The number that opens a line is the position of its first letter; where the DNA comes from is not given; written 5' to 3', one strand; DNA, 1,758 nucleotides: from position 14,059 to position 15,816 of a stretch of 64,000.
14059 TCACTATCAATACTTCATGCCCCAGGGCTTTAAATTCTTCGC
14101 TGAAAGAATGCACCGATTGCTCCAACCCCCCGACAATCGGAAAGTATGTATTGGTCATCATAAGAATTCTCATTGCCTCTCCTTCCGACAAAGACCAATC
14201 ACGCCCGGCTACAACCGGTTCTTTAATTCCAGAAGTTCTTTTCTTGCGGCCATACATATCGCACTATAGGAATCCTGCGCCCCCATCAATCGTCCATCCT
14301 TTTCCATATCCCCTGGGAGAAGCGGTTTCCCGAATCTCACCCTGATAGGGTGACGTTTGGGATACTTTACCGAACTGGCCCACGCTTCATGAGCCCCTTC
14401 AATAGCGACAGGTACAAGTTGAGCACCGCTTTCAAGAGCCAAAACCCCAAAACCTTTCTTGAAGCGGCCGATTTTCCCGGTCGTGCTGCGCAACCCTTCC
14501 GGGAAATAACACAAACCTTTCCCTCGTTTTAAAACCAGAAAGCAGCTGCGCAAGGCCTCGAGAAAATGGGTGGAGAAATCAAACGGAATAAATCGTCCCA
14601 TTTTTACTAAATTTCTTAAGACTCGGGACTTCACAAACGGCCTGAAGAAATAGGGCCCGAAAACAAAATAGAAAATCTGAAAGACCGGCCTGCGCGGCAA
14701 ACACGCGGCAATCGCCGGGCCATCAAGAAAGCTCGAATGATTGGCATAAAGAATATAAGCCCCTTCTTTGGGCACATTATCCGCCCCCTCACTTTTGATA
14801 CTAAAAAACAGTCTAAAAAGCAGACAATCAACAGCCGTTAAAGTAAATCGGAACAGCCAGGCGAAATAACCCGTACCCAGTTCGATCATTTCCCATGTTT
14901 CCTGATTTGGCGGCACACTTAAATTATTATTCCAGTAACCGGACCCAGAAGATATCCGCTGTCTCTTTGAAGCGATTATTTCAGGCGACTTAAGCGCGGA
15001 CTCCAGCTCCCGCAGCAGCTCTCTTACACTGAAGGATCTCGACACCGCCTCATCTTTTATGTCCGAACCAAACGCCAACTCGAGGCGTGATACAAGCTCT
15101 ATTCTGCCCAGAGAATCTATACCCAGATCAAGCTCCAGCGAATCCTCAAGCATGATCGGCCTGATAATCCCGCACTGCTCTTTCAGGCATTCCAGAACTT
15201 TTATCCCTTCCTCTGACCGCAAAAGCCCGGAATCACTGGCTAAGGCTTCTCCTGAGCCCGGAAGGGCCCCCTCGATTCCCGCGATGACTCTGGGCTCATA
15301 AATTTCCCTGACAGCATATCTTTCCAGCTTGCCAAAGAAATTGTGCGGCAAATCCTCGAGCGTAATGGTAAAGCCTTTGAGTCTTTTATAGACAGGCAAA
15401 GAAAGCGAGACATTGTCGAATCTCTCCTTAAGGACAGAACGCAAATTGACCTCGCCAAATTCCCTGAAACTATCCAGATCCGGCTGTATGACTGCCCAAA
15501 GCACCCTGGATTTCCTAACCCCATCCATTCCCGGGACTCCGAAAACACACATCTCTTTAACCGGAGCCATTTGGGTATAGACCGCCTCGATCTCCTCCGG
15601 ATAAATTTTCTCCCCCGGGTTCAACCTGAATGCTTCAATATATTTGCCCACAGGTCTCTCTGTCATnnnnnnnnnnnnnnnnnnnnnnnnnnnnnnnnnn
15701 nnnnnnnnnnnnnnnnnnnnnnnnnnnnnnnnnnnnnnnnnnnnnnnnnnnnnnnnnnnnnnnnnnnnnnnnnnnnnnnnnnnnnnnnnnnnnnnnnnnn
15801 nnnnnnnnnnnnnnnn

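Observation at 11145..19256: Candidate glycolipid/lipid remodelling operon of fused enzymes headed by a GGDEF cyclase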

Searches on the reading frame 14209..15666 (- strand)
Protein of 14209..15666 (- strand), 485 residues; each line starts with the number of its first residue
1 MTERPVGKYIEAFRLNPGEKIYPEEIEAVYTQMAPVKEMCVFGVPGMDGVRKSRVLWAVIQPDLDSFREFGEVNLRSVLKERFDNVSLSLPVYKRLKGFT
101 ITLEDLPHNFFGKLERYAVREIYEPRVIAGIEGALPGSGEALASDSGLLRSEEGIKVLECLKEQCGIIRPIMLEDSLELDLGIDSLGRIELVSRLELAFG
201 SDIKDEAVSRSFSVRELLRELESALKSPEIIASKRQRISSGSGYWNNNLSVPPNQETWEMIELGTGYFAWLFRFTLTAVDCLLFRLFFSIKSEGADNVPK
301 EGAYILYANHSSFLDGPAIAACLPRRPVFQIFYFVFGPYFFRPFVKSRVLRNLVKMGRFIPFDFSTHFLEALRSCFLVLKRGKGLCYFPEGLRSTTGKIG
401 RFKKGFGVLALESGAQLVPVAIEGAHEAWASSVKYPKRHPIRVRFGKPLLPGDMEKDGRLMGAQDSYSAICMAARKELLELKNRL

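Call 4: search_protein_families(library=pfam, proteins=[window:14209-15666:-], max_evalue=0.01)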
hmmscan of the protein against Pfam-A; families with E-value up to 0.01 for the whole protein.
window:14209-15666:- (485 aa): 3 families
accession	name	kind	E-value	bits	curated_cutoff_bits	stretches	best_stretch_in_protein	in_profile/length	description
PF01553.26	Acyltransferase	-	4.9e-16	59.2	23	1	290-422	2-131/132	Acyltransferase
PF00550.31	PP-binding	-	1.4e-07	32.1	20.8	1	156-219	2-65/67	Phosphopantetheine attachment site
PF13193.12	AMP-binding_C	-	0.0038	18.5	24.5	1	25-109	1-72/76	AMP-binding enzyme C-terminal domain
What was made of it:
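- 15010..15201 (-): Acyl-carrier domain with the phosphopantetheine serine (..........). PP-binding at 32 bits (call 4).
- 14401..14799 (-): PlsC/AGPAT acyltransferase domain with HX4D (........) and FPEGLRS, preceded by a hydrophobic membrane-anchoring stretch. PF01553 at 59 bits (call 4).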

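Call 5: search_protein_families(library=ncbifam, proteins=[window:14209-15666:-], max_evalue=0.01)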
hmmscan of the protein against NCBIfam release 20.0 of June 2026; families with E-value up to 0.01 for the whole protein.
window:14209-15666:- (485 aa): 25 families
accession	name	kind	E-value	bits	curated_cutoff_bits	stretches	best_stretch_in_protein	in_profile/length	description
NF006386.0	PRK08633.1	equivalog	3.7e-20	71.3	1221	1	274-449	413-586/1147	acyl-[ACP]--phospholipid O-acyltransferase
NF005291.0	PRK06814.1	equivalog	5.4e-19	67.6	1349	1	276-435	427-576/1140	acyl-[ACP]--phospholipid O-acyltransferase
NF005959.0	PRK08043.1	equivalog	7.3e-15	54.2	886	1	282-431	8-146/719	bifunctional acyl-ACP--phospholipid O-acyltransferase/long-chain-fatty-acid--ACP ligase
TIGR00530.1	AGP_acyltrn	subfamily_domain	2.4e-11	43.5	102.95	1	371-422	78-129/130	1-acylglycerol-3-phosphate O-acyltransferase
NF002148.0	PRK00982.1-2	subfamily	2e-06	27.5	71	1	169-223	22-76/79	acyl carrier protein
NF005662.0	PRK07445.1-4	equivalog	2.9e-06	26.1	640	1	17-123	369-461/467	O-succinylbenzoic acid--CoA ligase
NF058660.1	cispen_ACP_AmcB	equivalog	1.1e-05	25.6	80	1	171-209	23-61/80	cispentacin biosynthesis acyl carrier protein AmcB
NF052580.1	Str24CoAsynCasG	equivalog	2.3e-05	22.9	750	1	16-119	455-546/548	steroid-24-oyl-CoA synthetase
TIGR00517.1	acyl_carrier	equivalog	5e-05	23.1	70.45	1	162-212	13-64/77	acyl carrier protein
NF009104.0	PRK12449.1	equivalog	6.8e-05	22.7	70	1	171-221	25-75/80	acyl carrier protein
NF004837.0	PRK06187.1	subfamily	0.00011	20.5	476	1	18-124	430-523/531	long-chain-fatty-acid--CoA ligase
NF004114.0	PRK05605.1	equivalog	0.00014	20.4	766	1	18-122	477-568/575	long-chain-fatty-acid--CoA ligase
NF002149.0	PRK00982.1-3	equivalog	0.0002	21.2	106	1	161-211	12-63/78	acyl carrier protein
NF005702.0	PRK07514.1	subfamily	0.0002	19.9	558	1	18-124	408-501/506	malonyl-CoA synthase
NF002966.0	PRK03640.1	equivalog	0.00033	19.4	556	1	18-46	390-418/483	o-succinylbenzoate--CoA ligase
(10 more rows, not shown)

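Call 53: search_solved_structures(query=window:14209-15666:-, max_evalue=0.01)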
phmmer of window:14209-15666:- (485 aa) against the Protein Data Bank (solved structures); distinct sequences matched with E-value up to 0.01: 35.
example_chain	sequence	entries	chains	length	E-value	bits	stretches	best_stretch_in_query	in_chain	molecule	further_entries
5kym_A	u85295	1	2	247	5.1e-11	45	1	286-426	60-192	1-acyl-sn-glycerol-3-phosphate acyltransferase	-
2qnw_A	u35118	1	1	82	0.0011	20.8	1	157-224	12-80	Acyl carrier protein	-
4dxe_H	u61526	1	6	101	0.0017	20.2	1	154-221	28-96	Acyl carrier protein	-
2ehs_A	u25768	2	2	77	0.0021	19.9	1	156-222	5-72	Acyl carrier protein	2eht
2l0q_A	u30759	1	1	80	0.0028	19.5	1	156-215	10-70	Acyl carrier protein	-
7arc_U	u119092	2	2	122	0.0037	19.1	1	150-217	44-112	SDAP2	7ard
7pdi_A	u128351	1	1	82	0.004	19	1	156-215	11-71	Acyl carrier protein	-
1af8_A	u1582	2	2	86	0.0042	18.9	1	158-225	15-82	ACTINORHODIN POLYKETIDE SYNTHASE ACYL CARRIER PROTEIN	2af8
1hy8_A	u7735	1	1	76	0.0043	18.9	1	160-218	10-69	ACYL CARRIER PROTEIN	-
2x2b_A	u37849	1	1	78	0.0044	18.9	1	159-218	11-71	ACYL CARRIER PROTEIN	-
1l0i_A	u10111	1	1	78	0.0046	18.8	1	157-216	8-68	Acyl carrier protein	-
2lol_A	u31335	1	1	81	0.0046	18.8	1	156-221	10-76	Acyl carrier protein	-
8jfi_G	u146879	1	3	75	0.0047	18.8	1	172-222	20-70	Acyl carrier protein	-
8jfg_G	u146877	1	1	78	0.0051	18.6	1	171-222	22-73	Acyl carrier protein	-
8jfn_B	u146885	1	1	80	0.0052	18.6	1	171-222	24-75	Acyl carrier protein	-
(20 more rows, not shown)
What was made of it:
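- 14401..14799 (-): Thermotoga maritima PlsC 5kym scores E 5e-11 (call 53).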

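Call 58: list_cluster_members(proteins=[P0001, window:14209-15666:-, window:11145-12125:-, window:18348-19256:-, window:19308-21221:-, window:21303-21974:-, window:21991-22458:-])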
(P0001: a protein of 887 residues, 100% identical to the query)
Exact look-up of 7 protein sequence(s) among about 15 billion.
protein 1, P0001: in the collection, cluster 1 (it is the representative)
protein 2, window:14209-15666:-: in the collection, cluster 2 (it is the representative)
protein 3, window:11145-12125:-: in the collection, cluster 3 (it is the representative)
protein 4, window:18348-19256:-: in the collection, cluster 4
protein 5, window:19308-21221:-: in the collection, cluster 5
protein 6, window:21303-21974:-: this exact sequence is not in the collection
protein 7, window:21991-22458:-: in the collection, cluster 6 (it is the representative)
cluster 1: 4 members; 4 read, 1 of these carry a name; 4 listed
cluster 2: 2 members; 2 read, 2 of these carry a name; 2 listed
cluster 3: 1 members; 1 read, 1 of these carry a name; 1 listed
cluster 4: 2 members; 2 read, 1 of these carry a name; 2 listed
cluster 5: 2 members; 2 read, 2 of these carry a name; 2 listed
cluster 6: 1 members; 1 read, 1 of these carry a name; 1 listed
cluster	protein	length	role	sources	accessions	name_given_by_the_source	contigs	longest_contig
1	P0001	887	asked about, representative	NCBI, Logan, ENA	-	-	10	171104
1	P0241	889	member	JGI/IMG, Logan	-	putative flippase GtrA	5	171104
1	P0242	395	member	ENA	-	-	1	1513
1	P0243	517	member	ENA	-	-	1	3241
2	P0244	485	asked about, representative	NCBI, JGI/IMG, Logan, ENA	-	long-chain acyl-CoA synthetase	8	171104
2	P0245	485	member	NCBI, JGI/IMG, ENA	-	long-chain acyl-CoA synthetase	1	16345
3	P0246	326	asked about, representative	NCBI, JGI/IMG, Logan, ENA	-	carboxylesterase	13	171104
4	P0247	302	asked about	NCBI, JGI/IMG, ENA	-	diguanylate cyclase (GGDEF)-like protein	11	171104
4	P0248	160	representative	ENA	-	-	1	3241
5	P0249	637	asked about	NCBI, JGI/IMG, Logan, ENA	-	molecular chaperone DnaK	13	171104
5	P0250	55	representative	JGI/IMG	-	hypothetical protein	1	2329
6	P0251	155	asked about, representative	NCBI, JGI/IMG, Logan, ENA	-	hypothetical protein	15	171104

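Call 64: find_homologous_proteins(query=window:14209-15666:-)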
Query window:14209-15666:- (485 aa): 316 proteins with E <= 0.001 among 8000 candidates; the best 120 are listed.
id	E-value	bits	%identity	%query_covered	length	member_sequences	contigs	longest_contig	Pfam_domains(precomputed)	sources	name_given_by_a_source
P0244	0.0e+0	1098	100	100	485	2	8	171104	PF00550.32,PF01553.27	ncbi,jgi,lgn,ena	jgi:long-chain acyl-CoA synthetase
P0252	3.5e-247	839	77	99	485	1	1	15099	PF00550.32,PF01553.27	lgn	-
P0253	6.7e-245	831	77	97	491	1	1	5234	PF00550.32,PF01553.27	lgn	-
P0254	8.1e-244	828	77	97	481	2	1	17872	PF00550.32,PF01553.27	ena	-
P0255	5.3e-243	825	75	100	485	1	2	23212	PF01553.27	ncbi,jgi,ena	-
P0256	2.1e-239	813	74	100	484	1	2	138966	PF00550.32,PF01553.27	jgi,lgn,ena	-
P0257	3.5e-239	812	74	100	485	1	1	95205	PF00550.32,PF01553.27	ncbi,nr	ncbi:MAG: hypothetical protein A2Z88_02435 [Omnitrophica WOR_2 bacterium GWA2_47_8]|nr:MAG: hypothet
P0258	5.8e-239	812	75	100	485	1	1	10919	PF01553.27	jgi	jgi:long-chain acyl-CoA synthetase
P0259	1.0e-238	811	76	97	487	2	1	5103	PF00550.32,PF01553.27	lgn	-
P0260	9.2e-238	808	74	100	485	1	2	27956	PF01553.27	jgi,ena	-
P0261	1.3e-237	807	75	97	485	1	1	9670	PF00550.32,PF01553.27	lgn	-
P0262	1.9e-237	807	74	99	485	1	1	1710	PF00550.32,PF01553.27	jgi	-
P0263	2.8e-237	806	75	96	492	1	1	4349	PF01553.27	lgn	-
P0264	5.7e-237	805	74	100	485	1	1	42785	PF00550.32,PF01553.27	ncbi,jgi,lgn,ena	ncbi:MAG: 1-acyl-sn-glycerol-3-phosphate acyltransferase [Candidatus Omnitrophota bacterium]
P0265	5.8e-237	805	72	100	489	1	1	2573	PF00550.32,PF01553.27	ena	-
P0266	2.8e-236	803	74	97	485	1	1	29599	PF01553.27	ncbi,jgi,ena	-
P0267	1.9e-235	800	73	100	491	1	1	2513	PF00550.32,PF01553.27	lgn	-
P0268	2.5e-235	800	74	97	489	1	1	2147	PF00550.32,PF01553.27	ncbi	-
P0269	3.8e-235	799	73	100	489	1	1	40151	PF00550.32,PF01553.27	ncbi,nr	ncbi:MAG: 1-acyl-sn-glycerol-3-phosphate acyltransferase [Candidatus Omnitrophota bacterium]|nr:1-ac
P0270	4.5e-235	799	73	100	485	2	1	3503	PF00550.32,PF01553.27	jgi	-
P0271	6.6e-235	798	73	100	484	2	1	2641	PF00550.32,PF01553.27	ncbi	-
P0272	9.6e-235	798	72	100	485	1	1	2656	PF00550.32,PF01553.27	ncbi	-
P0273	2.7e-234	796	73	100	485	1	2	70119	PF00550.32,PF01553.27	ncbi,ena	-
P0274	2.7e-234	796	73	100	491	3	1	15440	PF01553.27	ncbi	-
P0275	5.2e-234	795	75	97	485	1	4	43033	PF00550.32,PF01553.27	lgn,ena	-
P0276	1.6e-233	794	72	100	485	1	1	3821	PF00550.32,PF01553.27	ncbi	-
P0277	1.7e-233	794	73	100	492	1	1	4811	PF00550.32,PF01553.27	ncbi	-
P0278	2.1e-233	793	72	100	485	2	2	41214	PF00550.32,PF01553.27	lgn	-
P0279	3.1e-233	793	71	100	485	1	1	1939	PF01553.27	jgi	jgi:long-chain acyl-CoA synthetase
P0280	9.4e-233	791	73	100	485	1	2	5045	PF00550.32,PF01553.27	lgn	-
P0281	3.8e-232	789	72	100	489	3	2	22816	PF00550.32,PF01553.27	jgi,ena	-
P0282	6.2e-232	788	74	97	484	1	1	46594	PF00550.32,PF01553.27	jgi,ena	-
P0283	1.9e-231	787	73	97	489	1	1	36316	PF00550.32,PF01553.27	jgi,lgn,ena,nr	nr:1-acyl-sn-glycerol-3-phosphate acyltransferase [Candidatus Omnitrophota bacterium]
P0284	2.0e-231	787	71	100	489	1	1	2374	PF01553.27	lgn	-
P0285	2.2e-231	787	72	100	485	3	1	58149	PF00550.32,PF01553.27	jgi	-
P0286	2.4e-231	787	72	100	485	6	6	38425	PF01553.27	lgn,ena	-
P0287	1.6e-230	784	71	100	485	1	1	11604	PF01553.27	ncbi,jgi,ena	ncbi:MAG: 1-acyl-sn-glycerol-3-phosphate acyltransferase [Candidatus Omnitrophota bacterium]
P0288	3.6e-230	783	71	100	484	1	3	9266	PF01553.27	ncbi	-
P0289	4.2e-230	782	72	100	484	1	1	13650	PF00550.32,PF01553.27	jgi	jgi:long-chain acyl-CoA synthetase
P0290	6.5e-230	782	70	100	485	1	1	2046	PF01553.27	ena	-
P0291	8.0e-230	782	73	97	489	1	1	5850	PF00550.32,PF01553.27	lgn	-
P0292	3.4e-229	779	73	97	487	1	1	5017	PF00550.32,PF01553.27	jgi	jgi:long-chain acyl-CoA synthetase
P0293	2.4e-228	777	70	100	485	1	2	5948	PF00550.32,PF01553.27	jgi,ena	-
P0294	7.0e-228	775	73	97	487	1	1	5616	PF00550.32,PF01553.27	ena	-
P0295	6.3e-227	772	72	97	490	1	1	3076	PF00550.32,PF01553.27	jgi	jgi:long-chain acyl-CoA synthetase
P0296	9.5e-227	771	71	100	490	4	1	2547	PF01553.27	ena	-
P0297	1.5e-226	771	71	100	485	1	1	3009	PF00550.32,PF01553.27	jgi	jgi:long-chain acyl-CoA synthetase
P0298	3.5e-226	769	69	100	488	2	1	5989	PF00550.32,PF01553.27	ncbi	-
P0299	5.0e-226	769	70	100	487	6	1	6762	PF00550.32,PF01553.27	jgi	-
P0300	1.0e-225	768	70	99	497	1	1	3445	PF00550.32,PF01553.27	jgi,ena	-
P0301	1.4e-224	764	70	99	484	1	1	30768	PF01553.27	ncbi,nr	ncbi:MAG: 1-acyl-sn-glycerol-3-phosphate acyltransferase [Candidatus Omnitrophica bacterium]|nr:1-ac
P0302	1.6e-224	764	70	100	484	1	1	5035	PF01553.27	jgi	jgi:long-chain acyl-CoA synthetase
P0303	2.6e-224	763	69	99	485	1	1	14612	PF01553.27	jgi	jgi:long-chain acyl-CoA synthetase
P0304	6.7e-224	762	70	100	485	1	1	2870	PF01553.27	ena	-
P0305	2.3e-223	760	72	97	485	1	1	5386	PF01553.27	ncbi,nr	ncbi:MAG: 1-acyl-sn-glycerol-3-phosphate acyltransferase [Candidatus Omnitrophota bacterium]|nr:1-ac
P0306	3.5e-223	760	70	96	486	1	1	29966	PF00550.32,PF01553.27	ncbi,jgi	-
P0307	9.8e-223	758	69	100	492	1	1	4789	PF00550.32,PF01553.27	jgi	jgi:long-chain acyl-CoA synthetase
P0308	4.4e-222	756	71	96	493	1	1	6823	PF00550.32,PF01553.27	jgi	-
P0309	5.1e-222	756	69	99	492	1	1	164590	PF01553.27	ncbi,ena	-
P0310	5.4e-222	756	69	100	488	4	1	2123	PF00550.32,PF01553.27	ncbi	-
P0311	5.9e-222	756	71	97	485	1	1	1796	PF00550.32,PF01553.27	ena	-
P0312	1.3e-221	754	69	100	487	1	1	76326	PF00550.32,PF01553.27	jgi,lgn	-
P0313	1.3e-221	754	70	97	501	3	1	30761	PF01553.27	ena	-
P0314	1.5e-221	754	70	97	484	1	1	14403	PF00550.32,PF01553.27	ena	-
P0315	1.6e-221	754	70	100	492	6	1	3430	PF01553.27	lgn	-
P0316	2.7e-221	753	70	96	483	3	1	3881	PF00550.32,PF01553.27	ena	-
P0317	3.5e-221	753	69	99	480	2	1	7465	PF00550.32,PF01553.27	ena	-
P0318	3.6e-221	753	69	100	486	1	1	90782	PF00550.32,PF01553.27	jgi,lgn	-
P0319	4.6e-221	753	69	97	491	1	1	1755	PF00550.32,PF01553.27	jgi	jgi:long-chain acyl-CoA synthetase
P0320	1.0e-220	751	69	100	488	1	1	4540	PF00550.32,PF01553.27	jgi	jgi:long-chain acyl-CoA synthetase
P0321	1.5e-220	751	71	97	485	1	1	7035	PF01553.27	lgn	-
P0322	1.7e-220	751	70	97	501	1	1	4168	PF01553.27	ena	-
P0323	3.6e-220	750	69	99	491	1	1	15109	PF01553.27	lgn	-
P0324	1.3e-219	748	71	97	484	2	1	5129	PF01553.27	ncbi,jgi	ncbi:MAG: 1-acyl-sn-glycerol-3-phosphate acyltransferase [Candidatus Omnitrophota bacterium]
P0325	1.4e-219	748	73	93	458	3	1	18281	PF00550.32,PF01553.27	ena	-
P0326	1.8e-219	747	67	100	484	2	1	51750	PF00550.32,PF01553.27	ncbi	-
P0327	2.5e-219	747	71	97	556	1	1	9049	PF00550.32,PF01553.27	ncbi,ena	-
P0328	3.0e-219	747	69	100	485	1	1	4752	PF01553.27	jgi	-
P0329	4.3e-219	746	69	97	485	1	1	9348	PF00550.32,PF01553.27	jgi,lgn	jgi:long-chain acyl-CoA synthetase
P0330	4.3e-219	746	68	100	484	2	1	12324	PF00550.32,PF01553.27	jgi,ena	-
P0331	7.9e-219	745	70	96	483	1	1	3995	PF00550.32,PF01553.27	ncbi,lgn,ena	-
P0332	1.0e-218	745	69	96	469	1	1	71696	PF00550.32,PF01553.27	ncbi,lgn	-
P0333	1.0e-218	745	68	99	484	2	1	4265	PF00550.32,PF01553.27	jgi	jgi:long-chain acyl-CoA synthetase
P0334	1.6e-218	744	68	97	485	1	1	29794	PF00550.32,PF01553.27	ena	-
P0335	1.8e-218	744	67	99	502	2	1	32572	PF01553.27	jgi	-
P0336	1.9e-218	744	69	97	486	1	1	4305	PF00550.32,PF01553.27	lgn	-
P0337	2.4e-218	744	71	96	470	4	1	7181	PF00550.32,PF01553.27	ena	-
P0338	3.0e-218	743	68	99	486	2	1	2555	PF00550.32,PF01553.27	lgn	-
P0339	3.1e-218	743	69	100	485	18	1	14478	PF00550.32,PF01553.27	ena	-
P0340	4.1e-218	743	67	100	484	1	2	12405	PF01553.27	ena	-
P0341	4.5e-218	743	67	100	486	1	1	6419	PF00550.32,PF01553.27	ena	-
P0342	4.8e-218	743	67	100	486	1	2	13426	PF00550.32,PF01553.27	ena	-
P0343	5.6e-218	742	69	100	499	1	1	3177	PF00550.32,PF01553.27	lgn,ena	-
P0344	5.7e-218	742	70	99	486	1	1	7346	PF01553.27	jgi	jgi:long-chain acyl-CoA synthetase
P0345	1.2e-217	741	68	99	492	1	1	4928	PF00550.32,PF01553.27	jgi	jgi:long-chain acyl-CoA synthetase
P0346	1.6e-217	741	69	96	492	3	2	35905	PF00550.32,PF01553.27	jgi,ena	-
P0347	1.7e-217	741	67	100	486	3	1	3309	PF01553.27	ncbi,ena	-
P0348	1.7e-217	741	67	100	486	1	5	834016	PF00550.32,PF01553.27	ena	-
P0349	1.9e-217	741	68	100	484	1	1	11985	PF00550.32,PF01553.27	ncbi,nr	ncbi:MAG: 1-acyl-sn-glycerol-3-phosphate acyltransferase [Candidatus Omnitrophica bacterium]|nr:1-ac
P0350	2.7e-217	740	67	100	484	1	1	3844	PF01553.27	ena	-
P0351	4.9e-217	739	68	100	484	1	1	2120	PF00550.32,PF01553.27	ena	-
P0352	6.6e-217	739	66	100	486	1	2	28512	PF00550.32,PF01553.27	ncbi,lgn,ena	-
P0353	1.0e-216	738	67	100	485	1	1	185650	PF00550.32,PF01553.27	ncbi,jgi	ncbi:MAG: 1-acyl-sn-glycerol-3-phosphate acyltransferase [Candidatus Omnitrophota bacterium]|jgi:lon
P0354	1.3e-216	738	69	96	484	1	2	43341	PF01553.27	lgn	-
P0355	1.5e-216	738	67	100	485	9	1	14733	PF00550.32,PF01553.27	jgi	jgi:long-chain acyl-CoA synthetase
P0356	2.0e-216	737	66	100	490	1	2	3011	PF00550.32,PF01553.27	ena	-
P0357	3.1e-216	737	68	100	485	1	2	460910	PF00550.32,PF01553.27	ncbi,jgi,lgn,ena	-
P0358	3.2e-216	737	74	90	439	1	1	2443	PF00550.32,PF01553.27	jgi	jgi:long-chain acyl-CoA synthetase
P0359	3.4e-216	737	68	100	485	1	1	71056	PF00550.32,PF01553.27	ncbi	ncbi:MAG: 1-acyl-sn-glycerol-3-phosphate acyltransferase [Candidatus Omnitrophota bacterium]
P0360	3.7e-216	736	69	97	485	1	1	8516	PF01553.27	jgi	jgi:long-chain acyl-CoA synthetase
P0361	4.6e-216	736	67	100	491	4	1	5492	PF01553.27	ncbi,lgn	-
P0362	5.7e-216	736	67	100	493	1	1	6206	PF01553.27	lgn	-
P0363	8.1e-216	735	67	100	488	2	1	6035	PF00550.32,PF01553.27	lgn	-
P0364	1.5e-215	734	68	97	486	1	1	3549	PF00550.32,PF01553.27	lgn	-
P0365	3.3e-215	733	67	100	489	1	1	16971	PF01553.27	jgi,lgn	-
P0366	3.5e-215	733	68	97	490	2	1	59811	PF00550.32,PF01553.27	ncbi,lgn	-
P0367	3.8e-215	733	67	100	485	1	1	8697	PF00550.32,PF01553.27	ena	-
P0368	6.5e-215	732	67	99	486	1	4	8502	PF01553.27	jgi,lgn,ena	-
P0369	1.4e-214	731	68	97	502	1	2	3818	PF00550.32,PF01553.27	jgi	jgi:long-chain acyl-CoA synthetase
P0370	1.7e-214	731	68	100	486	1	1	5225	PF00550.32,PF01553.27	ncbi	-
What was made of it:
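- Closest known: Aas. Different: The window protein has lost the whole N-terminal adenylation domain, and this is conserved in more than 120 relatives (call 64), so it cannot activate fatty acids itself.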
